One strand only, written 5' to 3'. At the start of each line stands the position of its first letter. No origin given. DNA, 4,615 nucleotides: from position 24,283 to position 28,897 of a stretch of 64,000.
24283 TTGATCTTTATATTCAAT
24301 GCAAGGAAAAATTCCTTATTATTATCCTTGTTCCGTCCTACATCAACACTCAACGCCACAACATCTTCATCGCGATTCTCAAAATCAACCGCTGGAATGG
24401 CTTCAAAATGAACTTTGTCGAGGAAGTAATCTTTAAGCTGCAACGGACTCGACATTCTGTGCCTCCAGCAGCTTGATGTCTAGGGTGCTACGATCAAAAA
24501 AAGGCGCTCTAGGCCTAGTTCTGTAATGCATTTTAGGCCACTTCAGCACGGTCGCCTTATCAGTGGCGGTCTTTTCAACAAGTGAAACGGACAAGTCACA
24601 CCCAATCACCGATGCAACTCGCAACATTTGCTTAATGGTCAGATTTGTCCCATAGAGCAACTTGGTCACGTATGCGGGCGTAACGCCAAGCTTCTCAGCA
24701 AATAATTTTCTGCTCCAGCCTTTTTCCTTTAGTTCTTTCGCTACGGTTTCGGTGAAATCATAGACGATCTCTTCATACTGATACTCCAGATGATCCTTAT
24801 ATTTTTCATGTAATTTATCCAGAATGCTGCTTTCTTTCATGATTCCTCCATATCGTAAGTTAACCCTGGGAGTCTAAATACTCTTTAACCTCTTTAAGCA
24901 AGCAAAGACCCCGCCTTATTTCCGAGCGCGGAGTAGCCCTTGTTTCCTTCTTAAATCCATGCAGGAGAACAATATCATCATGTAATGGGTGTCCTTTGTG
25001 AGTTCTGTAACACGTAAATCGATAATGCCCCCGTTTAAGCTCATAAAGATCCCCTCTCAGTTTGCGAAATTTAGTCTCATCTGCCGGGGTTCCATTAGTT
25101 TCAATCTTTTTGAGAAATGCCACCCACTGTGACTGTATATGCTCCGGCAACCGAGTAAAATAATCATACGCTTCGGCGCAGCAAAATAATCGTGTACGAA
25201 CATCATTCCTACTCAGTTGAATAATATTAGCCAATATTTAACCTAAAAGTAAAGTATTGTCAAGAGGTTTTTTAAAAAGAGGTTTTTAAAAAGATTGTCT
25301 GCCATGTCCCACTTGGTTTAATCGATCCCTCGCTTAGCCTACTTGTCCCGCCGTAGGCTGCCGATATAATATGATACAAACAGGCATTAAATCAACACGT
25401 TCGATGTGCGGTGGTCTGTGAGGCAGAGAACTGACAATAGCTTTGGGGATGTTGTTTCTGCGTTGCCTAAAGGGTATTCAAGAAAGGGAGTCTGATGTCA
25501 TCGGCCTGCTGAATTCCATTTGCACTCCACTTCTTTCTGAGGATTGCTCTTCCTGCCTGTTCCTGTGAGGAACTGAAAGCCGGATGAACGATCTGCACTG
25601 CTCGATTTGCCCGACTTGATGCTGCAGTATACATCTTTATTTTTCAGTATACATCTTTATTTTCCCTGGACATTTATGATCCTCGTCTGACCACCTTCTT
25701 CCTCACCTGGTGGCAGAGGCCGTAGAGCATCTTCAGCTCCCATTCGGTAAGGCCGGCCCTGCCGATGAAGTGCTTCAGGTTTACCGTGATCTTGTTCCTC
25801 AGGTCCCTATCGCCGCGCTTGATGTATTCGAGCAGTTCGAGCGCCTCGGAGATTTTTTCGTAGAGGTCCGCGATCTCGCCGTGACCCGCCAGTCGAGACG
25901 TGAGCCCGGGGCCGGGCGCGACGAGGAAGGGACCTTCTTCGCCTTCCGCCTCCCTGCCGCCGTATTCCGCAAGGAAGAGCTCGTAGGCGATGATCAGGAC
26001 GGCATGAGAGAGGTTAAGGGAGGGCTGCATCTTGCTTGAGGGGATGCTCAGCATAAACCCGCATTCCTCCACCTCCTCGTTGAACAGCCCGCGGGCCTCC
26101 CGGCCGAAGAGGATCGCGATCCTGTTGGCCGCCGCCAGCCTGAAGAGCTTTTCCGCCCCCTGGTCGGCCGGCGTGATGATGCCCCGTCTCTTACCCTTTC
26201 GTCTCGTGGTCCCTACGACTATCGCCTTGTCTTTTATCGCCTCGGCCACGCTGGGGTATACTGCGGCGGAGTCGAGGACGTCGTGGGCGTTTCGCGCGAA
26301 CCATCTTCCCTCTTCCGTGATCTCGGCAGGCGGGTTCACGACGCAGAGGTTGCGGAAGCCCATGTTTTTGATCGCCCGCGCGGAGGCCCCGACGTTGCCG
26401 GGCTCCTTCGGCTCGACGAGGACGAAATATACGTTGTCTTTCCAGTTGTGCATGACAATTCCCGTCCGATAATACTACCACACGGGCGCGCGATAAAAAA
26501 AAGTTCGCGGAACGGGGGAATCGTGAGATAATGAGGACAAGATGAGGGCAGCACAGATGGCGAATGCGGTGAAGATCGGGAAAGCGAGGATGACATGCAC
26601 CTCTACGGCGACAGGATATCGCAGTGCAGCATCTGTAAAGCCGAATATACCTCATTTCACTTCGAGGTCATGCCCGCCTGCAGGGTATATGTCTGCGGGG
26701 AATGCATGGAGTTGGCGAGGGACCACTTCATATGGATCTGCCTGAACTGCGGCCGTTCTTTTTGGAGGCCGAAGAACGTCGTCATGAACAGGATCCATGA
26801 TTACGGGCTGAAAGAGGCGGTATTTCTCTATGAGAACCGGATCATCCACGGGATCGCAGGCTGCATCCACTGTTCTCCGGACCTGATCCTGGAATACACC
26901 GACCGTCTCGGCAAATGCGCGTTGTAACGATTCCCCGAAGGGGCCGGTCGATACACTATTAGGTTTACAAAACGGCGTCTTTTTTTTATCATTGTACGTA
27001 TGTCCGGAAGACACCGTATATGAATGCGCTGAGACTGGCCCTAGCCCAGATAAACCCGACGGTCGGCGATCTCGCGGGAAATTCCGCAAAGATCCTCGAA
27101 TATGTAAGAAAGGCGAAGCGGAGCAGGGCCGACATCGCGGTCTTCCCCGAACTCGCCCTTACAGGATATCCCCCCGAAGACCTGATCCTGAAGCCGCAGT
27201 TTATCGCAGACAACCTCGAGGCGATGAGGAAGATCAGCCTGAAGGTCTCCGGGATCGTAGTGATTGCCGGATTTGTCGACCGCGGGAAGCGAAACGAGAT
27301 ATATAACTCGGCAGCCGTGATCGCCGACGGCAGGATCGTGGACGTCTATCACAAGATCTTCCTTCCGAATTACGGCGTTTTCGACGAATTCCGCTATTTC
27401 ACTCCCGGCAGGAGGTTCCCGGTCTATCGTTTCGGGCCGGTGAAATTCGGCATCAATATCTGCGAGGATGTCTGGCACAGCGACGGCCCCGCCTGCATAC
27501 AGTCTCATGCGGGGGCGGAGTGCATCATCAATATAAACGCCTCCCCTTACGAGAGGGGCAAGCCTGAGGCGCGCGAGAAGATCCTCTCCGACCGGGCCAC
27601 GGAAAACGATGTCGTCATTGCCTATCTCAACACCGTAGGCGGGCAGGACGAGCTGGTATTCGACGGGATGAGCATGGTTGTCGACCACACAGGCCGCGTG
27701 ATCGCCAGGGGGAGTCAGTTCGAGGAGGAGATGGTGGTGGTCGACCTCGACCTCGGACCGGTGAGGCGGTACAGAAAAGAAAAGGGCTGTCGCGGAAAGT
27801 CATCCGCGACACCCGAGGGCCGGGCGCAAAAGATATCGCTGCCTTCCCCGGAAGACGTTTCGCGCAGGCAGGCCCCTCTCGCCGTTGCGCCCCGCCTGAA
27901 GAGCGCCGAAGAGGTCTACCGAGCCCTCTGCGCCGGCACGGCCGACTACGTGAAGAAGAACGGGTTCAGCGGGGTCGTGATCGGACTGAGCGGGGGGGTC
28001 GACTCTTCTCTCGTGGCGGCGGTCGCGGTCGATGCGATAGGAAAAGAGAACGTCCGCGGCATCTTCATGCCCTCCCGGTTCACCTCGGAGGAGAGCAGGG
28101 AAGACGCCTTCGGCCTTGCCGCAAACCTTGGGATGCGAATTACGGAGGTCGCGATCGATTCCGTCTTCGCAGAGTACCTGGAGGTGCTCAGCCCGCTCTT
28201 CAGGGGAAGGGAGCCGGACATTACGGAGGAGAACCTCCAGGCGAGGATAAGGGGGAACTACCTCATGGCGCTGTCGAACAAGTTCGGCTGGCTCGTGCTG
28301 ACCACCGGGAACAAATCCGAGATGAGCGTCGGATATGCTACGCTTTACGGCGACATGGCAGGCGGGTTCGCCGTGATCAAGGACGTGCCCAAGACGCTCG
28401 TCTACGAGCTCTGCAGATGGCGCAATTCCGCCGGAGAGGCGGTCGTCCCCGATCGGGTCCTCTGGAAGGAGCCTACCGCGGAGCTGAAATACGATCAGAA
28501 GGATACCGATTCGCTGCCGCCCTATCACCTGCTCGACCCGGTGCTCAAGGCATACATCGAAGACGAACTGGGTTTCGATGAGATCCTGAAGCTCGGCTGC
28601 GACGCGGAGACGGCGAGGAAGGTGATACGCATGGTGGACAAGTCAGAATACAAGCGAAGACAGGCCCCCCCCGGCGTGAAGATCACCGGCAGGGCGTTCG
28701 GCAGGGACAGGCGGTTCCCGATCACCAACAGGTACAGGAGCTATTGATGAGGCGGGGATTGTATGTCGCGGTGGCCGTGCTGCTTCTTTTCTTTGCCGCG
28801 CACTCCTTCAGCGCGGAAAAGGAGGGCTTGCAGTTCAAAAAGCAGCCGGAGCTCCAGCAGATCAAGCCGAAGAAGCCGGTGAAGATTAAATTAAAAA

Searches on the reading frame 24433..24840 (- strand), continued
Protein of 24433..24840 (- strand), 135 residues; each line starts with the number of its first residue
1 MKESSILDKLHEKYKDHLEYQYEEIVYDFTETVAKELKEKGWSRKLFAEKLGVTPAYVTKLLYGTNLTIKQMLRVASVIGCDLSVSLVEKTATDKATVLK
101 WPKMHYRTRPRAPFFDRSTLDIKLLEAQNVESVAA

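Call 67: find_encoding_contigs(protein=P0377, flank=4000, max_places=3)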
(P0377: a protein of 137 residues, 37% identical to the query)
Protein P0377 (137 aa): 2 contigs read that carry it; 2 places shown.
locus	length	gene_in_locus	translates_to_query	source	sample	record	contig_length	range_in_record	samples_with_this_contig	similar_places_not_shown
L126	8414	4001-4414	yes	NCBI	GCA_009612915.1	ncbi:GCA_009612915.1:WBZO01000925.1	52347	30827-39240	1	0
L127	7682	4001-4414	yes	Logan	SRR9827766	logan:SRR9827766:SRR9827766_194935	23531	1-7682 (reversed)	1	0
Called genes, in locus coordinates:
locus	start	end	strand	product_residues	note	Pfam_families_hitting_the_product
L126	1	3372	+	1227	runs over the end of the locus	PF04851:ResIII, PF00176:SNF2-rel_dom, PF00271:Helicase_C, PF04471:Mrr_cat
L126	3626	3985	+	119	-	PF05973:Gp49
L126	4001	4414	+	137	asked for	PF13560:HTH_31 (faint), PF13744:HTH_37 (weak), PF01381:HTH_3, PF13443:HTH_26 (weak)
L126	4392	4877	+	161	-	PF02556:SecB (weak)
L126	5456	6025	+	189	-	-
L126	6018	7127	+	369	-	PF00270:DEAD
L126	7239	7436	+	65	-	PF12728:HTH_17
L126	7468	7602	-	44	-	-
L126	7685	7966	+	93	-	PF22513:FitA-like_RHH (weak)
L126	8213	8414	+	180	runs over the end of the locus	PF01381:HTH_3 (weak), PF12844:HTH_19 (weak), PF00717:Peptidase_S24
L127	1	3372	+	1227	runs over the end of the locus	PF04851:ResIII, PF00176:SNF2-rel_dom, PF00271:Helicase_C, PF04471:Mrr_cat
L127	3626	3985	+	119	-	PF05973:Gp49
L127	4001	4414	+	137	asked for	PF13560:HTH_31 (faint), PF13744:HTH_37 (weak), PF01381:HTH_3, PF13443:HTH_26 (weak)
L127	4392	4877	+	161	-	PF02556:SecB (weak)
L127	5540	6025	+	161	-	-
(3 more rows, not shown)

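Call 92: search_protein_families(library=ncbifam, proteins=[window:24433-24840:-], max_evalue=0.001)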
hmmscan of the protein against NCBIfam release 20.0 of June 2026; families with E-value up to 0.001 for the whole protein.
window:24433-24840:- (135 aa): 2 families
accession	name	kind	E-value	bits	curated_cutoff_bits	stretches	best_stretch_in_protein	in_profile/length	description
NF006015.0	PRK08154.1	subfamily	5.3e-05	22.5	204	1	14-95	16-97/314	anaerobic benzoate catabolism transcriptional regulator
TIGR00270.2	TIGR00270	equivalog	0.00012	21.9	110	1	11-95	58-139/159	multiprotein bridging factor aMBF1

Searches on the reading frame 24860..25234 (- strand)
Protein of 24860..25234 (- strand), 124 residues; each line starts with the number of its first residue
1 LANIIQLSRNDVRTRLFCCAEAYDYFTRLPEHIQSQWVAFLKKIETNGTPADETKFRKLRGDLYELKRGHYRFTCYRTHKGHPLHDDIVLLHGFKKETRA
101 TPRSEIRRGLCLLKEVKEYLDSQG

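Call 4: search_protein_families(library=pfam, proteins=[window:24860-25234:-])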
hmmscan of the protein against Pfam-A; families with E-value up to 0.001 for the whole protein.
window:24860-25234:- (124 aa): 1 family
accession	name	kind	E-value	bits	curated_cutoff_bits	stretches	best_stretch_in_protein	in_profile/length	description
PF05973.20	Gp49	-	4.2e-11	43.2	23.9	1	24-108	1-84/90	Phage derived protein Gp49-like (DUF891)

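Call 58: search_protein_families(library=padloc, proteins=[window:24860-25234:-], max_evalue=0.00001)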
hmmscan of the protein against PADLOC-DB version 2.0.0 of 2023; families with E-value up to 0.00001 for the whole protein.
window:24860-25234:- (124 aa): 0 families

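Call 92: search_protein_families(library=ncbifam, proteins=[window:24860-25234:-], max_evalue=0.001)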
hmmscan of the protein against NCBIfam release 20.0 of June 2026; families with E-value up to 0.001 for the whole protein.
window:24860-25234:- (124 aa): 0 families

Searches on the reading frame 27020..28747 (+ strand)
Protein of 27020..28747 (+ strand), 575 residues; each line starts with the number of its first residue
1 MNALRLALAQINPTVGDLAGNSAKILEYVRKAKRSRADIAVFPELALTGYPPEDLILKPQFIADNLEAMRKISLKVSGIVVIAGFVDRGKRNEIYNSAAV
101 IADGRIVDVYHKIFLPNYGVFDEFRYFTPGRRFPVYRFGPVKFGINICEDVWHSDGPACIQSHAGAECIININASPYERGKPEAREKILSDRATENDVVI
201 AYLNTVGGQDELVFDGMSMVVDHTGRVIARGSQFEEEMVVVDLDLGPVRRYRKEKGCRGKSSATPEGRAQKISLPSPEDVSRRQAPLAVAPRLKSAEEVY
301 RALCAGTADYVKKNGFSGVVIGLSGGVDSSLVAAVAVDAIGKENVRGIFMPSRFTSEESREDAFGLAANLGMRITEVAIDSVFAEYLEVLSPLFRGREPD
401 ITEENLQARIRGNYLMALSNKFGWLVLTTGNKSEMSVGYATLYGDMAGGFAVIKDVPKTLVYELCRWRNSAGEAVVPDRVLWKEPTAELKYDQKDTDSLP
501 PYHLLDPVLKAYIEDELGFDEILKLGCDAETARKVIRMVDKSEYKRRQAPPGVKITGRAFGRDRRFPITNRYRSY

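Call 17: search_protein_families(library=pfam, proteins=[window:27020-28747:+])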
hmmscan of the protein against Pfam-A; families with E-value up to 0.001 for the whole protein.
window:27020-28747:+ (575 aa): 2 families
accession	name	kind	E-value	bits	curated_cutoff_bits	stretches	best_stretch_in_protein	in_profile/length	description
PF02540.23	NAD_synthase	-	7e-75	251.7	21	1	300-549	2-242/242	NAD synthase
PF00795.27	CN_hydrolase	-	2.1e-38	132.6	23.2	1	5-253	1-256/256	Carbon-nitrogen hydrolase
